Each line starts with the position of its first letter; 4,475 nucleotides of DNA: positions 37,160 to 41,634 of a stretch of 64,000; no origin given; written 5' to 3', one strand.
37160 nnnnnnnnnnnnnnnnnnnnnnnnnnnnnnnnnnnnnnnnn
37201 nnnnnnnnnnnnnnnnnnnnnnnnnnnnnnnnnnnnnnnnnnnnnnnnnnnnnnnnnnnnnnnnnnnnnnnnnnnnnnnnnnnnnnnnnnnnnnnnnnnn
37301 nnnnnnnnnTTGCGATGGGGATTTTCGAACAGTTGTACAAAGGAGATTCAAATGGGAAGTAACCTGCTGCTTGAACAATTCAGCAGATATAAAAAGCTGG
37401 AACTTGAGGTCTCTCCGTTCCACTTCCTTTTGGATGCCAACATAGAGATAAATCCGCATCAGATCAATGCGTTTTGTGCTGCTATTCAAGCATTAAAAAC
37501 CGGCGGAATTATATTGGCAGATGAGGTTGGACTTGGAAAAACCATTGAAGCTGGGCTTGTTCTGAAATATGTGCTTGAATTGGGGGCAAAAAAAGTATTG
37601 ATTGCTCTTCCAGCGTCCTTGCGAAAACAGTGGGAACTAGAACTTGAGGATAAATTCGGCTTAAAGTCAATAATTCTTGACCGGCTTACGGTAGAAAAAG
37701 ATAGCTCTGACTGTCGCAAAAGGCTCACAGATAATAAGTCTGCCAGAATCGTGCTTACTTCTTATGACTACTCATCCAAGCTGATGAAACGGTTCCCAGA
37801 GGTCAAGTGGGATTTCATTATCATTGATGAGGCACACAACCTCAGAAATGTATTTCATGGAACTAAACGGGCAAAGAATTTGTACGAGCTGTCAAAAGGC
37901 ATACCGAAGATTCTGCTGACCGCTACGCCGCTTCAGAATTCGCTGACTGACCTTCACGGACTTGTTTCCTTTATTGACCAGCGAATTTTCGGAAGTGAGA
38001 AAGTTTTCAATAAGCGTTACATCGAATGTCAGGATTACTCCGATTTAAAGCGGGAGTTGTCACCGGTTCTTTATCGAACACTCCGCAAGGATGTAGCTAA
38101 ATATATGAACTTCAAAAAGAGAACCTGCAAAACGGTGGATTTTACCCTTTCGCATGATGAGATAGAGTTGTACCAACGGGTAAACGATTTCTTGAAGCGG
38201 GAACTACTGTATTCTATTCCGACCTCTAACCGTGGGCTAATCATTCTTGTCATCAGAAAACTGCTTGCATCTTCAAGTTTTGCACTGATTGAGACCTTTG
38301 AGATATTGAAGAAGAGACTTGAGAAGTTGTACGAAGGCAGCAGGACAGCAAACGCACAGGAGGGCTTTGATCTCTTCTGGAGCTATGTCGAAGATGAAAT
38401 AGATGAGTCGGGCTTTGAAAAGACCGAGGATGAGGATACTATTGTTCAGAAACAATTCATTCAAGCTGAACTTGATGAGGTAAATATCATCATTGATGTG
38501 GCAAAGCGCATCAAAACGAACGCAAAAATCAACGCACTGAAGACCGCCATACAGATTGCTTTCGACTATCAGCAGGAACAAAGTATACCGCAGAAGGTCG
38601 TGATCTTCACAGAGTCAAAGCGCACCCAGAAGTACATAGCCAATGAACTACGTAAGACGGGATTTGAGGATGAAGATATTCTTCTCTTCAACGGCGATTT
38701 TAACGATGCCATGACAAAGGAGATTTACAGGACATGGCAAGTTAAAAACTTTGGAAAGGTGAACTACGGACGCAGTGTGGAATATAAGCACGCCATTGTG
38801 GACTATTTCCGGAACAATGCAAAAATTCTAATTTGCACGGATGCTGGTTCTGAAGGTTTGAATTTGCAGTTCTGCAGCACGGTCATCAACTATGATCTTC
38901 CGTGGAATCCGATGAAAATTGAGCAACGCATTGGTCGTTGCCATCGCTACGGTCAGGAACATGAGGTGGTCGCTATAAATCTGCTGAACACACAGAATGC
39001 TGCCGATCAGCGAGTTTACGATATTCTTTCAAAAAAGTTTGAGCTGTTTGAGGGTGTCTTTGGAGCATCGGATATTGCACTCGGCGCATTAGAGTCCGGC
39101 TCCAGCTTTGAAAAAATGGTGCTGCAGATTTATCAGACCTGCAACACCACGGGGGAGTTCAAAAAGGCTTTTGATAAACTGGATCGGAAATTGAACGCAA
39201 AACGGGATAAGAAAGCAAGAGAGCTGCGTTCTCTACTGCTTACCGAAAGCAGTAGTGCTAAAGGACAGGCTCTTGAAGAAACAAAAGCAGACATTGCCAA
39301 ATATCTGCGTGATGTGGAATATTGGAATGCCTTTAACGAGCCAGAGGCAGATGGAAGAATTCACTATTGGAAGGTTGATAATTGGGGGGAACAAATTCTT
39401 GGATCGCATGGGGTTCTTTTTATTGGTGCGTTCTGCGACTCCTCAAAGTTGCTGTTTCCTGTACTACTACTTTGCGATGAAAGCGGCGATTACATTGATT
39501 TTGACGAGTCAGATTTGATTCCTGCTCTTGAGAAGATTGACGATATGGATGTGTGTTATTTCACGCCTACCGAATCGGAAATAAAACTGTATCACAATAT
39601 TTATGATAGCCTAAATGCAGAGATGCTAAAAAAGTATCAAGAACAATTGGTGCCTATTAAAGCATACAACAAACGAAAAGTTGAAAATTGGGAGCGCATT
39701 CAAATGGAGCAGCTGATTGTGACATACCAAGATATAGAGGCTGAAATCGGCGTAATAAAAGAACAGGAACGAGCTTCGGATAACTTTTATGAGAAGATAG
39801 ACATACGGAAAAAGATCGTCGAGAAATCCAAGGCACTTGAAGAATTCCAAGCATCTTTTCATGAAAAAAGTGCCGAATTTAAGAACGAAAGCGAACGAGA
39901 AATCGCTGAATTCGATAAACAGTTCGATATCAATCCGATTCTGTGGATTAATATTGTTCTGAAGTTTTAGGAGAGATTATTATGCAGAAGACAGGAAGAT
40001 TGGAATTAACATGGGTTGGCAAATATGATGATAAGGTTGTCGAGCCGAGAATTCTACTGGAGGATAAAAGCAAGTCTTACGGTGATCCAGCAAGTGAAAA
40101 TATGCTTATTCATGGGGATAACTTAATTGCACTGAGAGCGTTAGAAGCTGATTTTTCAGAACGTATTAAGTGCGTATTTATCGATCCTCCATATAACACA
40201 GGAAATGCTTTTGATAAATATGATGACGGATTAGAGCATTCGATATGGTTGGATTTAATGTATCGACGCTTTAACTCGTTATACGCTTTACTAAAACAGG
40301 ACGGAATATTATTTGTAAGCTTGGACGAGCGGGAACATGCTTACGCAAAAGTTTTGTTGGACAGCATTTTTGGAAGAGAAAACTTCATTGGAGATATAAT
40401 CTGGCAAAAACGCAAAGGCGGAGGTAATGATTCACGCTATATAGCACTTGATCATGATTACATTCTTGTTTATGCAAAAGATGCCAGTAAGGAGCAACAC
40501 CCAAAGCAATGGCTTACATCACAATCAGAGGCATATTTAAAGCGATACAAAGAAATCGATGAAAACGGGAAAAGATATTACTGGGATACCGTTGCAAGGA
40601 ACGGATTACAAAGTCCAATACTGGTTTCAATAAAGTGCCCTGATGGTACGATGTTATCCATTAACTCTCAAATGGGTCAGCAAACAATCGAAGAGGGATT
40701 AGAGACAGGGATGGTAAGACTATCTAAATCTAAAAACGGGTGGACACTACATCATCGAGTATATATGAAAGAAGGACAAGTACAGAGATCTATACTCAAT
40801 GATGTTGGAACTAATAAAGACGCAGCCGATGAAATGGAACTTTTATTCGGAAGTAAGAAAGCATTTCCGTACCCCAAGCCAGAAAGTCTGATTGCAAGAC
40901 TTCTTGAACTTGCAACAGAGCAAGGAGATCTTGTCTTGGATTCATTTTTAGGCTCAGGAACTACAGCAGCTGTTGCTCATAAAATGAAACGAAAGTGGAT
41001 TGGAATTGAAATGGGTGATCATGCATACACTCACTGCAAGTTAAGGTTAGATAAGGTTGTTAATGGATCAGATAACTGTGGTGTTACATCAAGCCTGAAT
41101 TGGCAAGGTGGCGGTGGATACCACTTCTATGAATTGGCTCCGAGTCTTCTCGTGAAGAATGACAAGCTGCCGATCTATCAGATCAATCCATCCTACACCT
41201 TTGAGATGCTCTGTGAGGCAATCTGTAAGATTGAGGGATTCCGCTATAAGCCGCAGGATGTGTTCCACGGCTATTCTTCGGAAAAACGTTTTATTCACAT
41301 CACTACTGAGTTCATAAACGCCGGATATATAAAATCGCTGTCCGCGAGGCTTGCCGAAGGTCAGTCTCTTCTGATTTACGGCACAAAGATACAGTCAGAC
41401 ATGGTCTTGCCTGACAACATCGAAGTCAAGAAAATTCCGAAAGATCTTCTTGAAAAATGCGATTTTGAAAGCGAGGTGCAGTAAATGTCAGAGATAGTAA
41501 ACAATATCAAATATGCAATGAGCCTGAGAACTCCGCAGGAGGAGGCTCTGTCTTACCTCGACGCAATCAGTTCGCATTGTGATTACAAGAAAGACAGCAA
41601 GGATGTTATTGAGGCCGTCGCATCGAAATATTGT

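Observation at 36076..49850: Hybrid DISARM operon with m5C MTase, SNF2 helicase and a complete type III mod-res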

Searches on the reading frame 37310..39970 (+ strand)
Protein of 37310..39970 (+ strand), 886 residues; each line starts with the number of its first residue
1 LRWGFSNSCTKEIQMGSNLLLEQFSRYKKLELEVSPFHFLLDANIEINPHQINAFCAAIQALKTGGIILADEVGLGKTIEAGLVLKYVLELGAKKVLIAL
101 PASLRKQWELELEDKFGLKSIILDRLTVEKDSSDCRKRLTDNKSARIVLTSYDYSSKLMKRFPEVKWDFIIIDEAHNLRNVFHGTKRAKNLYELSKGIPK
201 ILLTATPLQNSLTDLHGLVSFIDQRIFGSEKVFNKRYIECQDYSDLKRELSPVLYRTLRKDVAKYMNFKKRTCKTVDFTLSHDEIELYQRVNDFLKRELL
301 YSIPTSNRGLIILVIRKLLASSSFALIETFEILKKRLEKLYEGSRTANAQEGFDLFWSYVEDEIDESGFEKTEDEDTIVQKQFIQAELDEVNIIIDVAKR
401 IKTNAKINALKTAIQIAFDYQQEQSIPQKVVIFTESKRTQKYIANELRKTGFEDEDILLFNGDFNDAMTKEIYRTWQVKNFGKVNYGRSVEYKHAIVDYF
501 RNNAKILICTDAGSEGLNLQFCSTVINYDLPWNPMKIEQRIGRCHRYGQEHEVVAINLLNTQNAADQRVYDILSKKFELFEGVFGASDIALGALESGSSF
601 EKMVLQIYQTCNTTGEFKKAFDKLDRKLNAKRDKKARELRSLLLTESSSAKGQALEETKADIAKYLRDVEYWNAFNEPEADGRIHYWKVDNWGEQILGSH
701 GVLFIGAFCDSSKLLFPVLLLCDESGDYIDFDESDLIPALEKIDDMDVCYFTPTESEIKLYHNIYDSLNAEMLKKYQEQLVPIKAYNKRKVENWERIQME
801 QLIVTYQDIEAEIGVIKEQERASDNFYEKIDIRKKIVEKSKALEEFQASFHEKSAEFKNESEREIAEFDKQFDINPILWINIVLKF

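Call 3: search_protein_families(library=pfam, proteins=[window:37310-39970:+])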
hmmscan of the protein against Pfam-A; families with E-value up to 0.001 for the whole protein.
window:37310-39970:+ (886 aa): 4 families
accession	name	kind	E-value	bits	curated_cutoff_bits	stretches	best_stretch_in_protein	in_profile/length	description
PF00176.29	SNF2-rel_dom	-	6e-39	134.3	24.9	1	59-303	10-261/290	SNF2-related domain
PF00271.37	Helicase_C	-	1.2e-19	71.1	23.5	1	423-548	11-110/110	Helicase conserved C-terminal domain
PF04851.21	ResIII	-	6.5e-11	42.9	22.5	1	45-207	2-162/164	Type III restriction enzyme, res subunit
PF00270.35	DEAD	-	5.2e-09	36.5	26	1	58-208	7-161/167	DEAD/DEAH box helicase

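Call 4: search_protein_families(library=padloc, proteins=[window:37310-39970:+])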
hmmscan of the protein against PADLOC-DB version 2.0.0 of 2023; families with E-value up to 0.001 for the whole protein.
window:37310-39970:+ (886 aa): 47 families (the best 25 are shown)
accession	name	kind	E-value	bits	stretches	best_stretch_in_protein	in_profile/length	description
PDLC02619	DrmD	-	0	1529.3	1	16-886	2-872/872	DrmD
PDLC02500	BrxHI|BrxHII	-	7.7e-69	231.2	3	485-667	511-690/933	BrxHI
PDLC02621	DrmD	-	1.7e-63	213.3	1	43-565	118-641/1040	DrmD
PDLC00659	HmaA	-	1.8e-54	183.1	1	42-628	100-691/1176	SNF2 helicase / DEAD-box helicase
PDLC02620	DrmD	-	2e-51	173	1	40-579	93-608/1060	DrmD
PDLC02504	BrxHI|BrxHII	-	8.7e-49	164.3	1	44-596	107-629/971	BrxHII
PDLC02623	DrmD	-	7.2e-48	161.1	2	492-595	566-671/1040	DrmD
PDLC02843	DpdE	-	7.1e-43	144.7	2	40-243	152-335/1091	DpdE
PDLC02840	DpdE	-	5.2e-39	132.3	2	361-581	497-690/1091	DpdE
PDLC02193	PLD_Helicase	-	5.4e-38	128.7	2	370-586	635-836/905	-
PDLC02572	DrmA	-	2e-37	126.7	1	45-563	117-638/1043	DrmA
PDLC02634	DrmD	-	1.3e-34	117.1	1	43-578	88-613/900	DrmD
PDLC02632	DrmD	-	1.2e-33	114.5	1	43-556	120-633/662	DrmD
PDLC02846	DpdE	-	8.5e-33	111.3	2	41-209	157-324/1034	DpdE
PDLC00633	ZorD1|ZorD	-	9e-33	111.4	2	42-274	441-675/908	"SWI2/SNF2 helicase, Mrr-like nuclease"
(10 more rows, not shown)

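Call 15: search_protein_families(library=ncbifam, proteins=[window:37352-39970:+])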
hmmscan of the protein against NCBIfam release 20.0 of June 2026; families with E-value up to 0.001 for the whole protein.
window:37352-39970:+ (872 aa): 20 families
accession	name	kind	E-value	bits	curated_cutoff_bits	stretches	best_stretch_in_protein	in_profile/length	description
NF038318.1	DISARM_DrmD_b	equivalog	0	1500.8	950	1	4-872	1-868/868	DISARM system SNF2-like helicase DrmD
NF038317.1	DISARM_DrmD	equivalog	4.5e-74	250.4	610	1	29-579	104-659/1021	DISARM system SNF2-like helicase DrmD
NF041062.1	DpdE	equivalog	2.1e-56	191.5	500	2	26-247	147-354/1048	protein DpdE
NF042964.1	phospholipD_antiphage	equivalog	1.5e-51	175.8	1100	2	356-572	629-828/895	phospholipase D-like domain-containing anti-phage protein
NF003426.0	PRK04914.1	equivalog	7.7e-49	166.7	576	2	17-220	138-343/959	RNA polymerase-associated protein RapA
NF058637.1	helic_SCO1167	equivalog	1e-28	100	1200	2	52-299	490-735/932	SCO1167/SCO6262 family helicase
NF053675.1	pilus_reg_Snf2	equivalog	1.8e-25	89.2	1100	2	51-248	605-786/1029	pilus expression-regulating Snf2 family helicase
NF041790.1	anti-phage_ZorD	equivalog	6e-19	67.5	1500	2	29-285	578-865/1035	type I Zorya anti-phage system protein ZorD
NF008744.0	PRK11776.1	equivalog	1.2e-08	34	524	1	455-551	255-352/460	ATP-dependent RNA helicase DbpA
NF053631.1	RNA_helic_CshA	equivalog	3.8e-08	32.6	646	1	480-545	277-341/434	degradosome RNA helicase CshA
NF008394.0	PRK11192.1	equivalog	5.3e-08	32.1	507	1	480-546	288-352/441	ATP-dependent RNA helicase SrmB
NF053636.1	DDHlcsCsdAPsy1082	equivalog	2.4e-07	29.7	890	1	484-547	288-349/512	DEAD/DEAH box helicase CsdA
NF010337.0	PRK13766.1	equivalog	5.3e-06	24.8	610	1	382-561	339-492/781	Hef nuclease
NF053711.1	RNA_heli_RhlE1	exception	2.5e-05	23.2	750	1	479-542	284-347/434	RNA helicase RhlE1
NF003419.0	PRK04837.1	equivalog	2.7e-05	23.1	588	1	483-541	299-358/424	ATP-dependent RNA helicase RhlB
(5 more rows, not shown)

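Call 45: find_homologous_proteins(query=window:37352-39970:+, max_evalue=1e-20)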
Query window:37352-39970:+ (872 aa): 7995 proteins with E <= 1e-20 among 8000 candidates; the best 120 are listed.
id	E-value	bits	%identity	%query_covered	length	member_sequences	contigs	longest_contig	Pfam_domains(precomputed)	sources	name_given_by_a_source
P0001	0.0e+0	1922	98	100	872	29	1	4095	PF00270.36,PF00176.30,PF00271.38,PF04851.22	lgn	-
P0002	0.0e+0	1771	90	100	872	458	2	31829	PF00270.36,PF00176.30,PF00271.38,PF04851.22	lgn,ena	-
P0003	0.0e+0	1767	90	100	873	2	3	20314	PF00270.36,PF00176.30,PF00271.38,PF04851.22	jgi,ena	-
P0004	0.0e+0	1766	90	100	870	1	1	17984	PF00270.36,PF00176.30,PF00271.38,PF04851.22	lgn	-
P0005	0.0e+0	1754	90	100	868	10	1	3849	PF00270.36,PF00176.30,PF00271.38,PF04851.22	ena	-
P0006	0.0e+0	1747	89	100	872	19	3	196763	PF00270.36,PF00176.30,PF00271.38,PF04851.22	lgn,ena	-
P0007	0.0e+0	1743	89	100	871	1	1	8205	PF00270.36,PF00176.30,PF00271.38,PF04851.22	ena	-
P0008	0.0e+0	1736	88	100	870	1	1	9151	PF00270.36,PF00176.30,PF00271.38,PF04851.22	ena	-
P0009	0.0e+0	1731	88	100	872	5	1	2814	PF00270.36,PF00176.30,PF00271.38,PF04851.22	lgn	-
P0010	0.0e+0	1727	88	100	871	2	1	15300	PF00270.36,PF00176.30,PF00271.38,PF04851.22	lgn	-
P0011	0.0e+0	1713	86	100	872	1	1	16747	PF00270.36,PF00176.30,PF00271.38,PF04851.22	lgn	-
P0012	0.0e+0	1705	86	100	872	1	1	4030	PF00270.36,PF00176.30,PF00271.38,PF04851.22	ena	-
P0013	0.0e+0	1705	86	100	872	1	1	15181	PF00270.36,PF00176.30,PF00271.38,PF04851.22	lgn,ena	-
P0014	0.0e+0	1703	86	100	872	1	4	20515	PF00270.36,PF00176.30,PF00271.38,PF04851.22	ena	-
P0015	0.0e+0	1702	86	100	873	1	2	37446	PF00270.36,PF00176.30,PF00271.38,PF04851.22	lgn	-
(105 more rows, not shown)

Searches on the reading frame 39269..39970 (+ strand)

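Call 84: search_protein_families(library=pfam, proteins=[window:39269-39970:+], max_evalue=0.1)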
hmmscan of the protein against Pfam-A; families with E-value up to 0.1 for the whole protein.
window:39269-39970:+ (233 aa): 1 family
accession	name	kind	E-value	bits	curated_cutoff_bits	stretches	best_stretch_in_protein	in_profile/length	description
PF06042.17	NTP_transf_6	-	0.077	13.3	25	0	87-166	32-109/159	Nucleotidyltransferase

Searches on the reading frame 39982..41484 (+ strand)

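Call 3: search_protein_families(library=pfam, proteins=[window:39982-41484:+])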
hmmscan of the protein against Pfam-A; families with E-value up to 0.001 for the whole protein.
window:39982-41484:+ (500 aa): 1 family
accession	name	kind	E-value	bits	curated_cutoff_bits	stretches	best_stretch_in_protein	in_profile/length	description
PF01555.25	N6_N4_Mtase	-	8.6e-48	163.6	26.7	1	62-349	1-216/221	DNA methylase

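Call 4: search_protein_families(library=padloc, proteins=[window:39982-41484:+])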
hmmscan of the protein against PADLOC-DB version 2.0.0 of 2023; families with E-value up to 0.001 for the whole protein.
window:39982-41484:+ (500 aa): 59 families (the best 25 are shown)
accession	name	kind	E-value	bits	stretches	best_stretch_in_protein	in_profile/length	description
PDLC03636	MTase_III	-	1.3e-143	477.9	2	262-497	309-548/575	Type III methyltransferase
PDLC03644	MTase_III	-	1.7e-96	322.2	1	10-396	5-432/542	Type III methyltransferase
PDLC03635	MTase_III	-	4.2e-75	251.8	2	32-278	212-460/708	Type III methyltransferase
PDLC03634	MTase_III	-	1.3e-65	220.5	2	83-330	167-424/621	Type III methyltransferase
PDLC03642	MTase_III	-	4.7e-63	211.6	1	25-337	66-384/528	Type III methyltransferase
PDLC03641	MTase_III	-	7.8e-60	201.1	2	85-337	180-433/657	Type III methyltransferase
PDLC03638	MTase_III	-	1.8e-52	176.8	1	39-385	380-712/816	Type III methyltransferase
PDLC03640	MTase_III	-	2.8e-45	152.8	3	80-176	106-210/654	Type III methyltransferase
PDLC03354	MTase_II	-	3.5e-40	136.3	1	4-358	22-384/425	Type II methyltransferase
PDLC03637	MTase_III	-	8.8e-36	121.6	1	8-331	86-434/513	Type III methyltransferase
PDLC03300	MTase_II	-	2.2e-34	116.9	2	78-172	77-168/302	Type II methyltransferase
PDLC03639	MTase_III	-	5.3e-32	108.9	2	34-168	82-223/639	Type III methyltransferase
PDLC03633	MTase_III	-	2.5e-28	97.2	3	261-360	262-357/616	Type III methyltransferase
PDLC03299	MTase_II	-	8.8e-28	95.6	2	37-169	12-139/296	Type II methyltransferase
PDLC03371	MTase_II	-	1.6e-26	91.5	2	289-358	183-254/260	Type II methyltransferase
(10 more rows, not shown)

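Call 15: search_protein_families(library=ncbifam, proteins=[window:39982-41484:+])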
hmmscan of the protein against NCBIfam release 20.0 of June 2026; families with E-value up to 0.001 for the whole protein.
window:39982-41484:+ (500 aa): 3 families
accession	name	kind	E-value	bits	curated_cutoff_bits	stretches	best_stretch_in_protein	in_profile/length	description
NF008572.0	PRK11524.1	equivalog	1.8e-24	86.4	292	2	38-170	13-139/294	adenine-specific DNA-methyltransferase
NF050803.1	DnaMtaseCcrMCaul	equivalog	2.3e-19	69.5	830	1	291-364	182-255/350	adenine-specific DNA-methyltransferase CcrM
NF010253.0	PRK13699.1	subfamily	1.6e-09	37.8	244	1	281-361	130-210/226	DNA methyltransferase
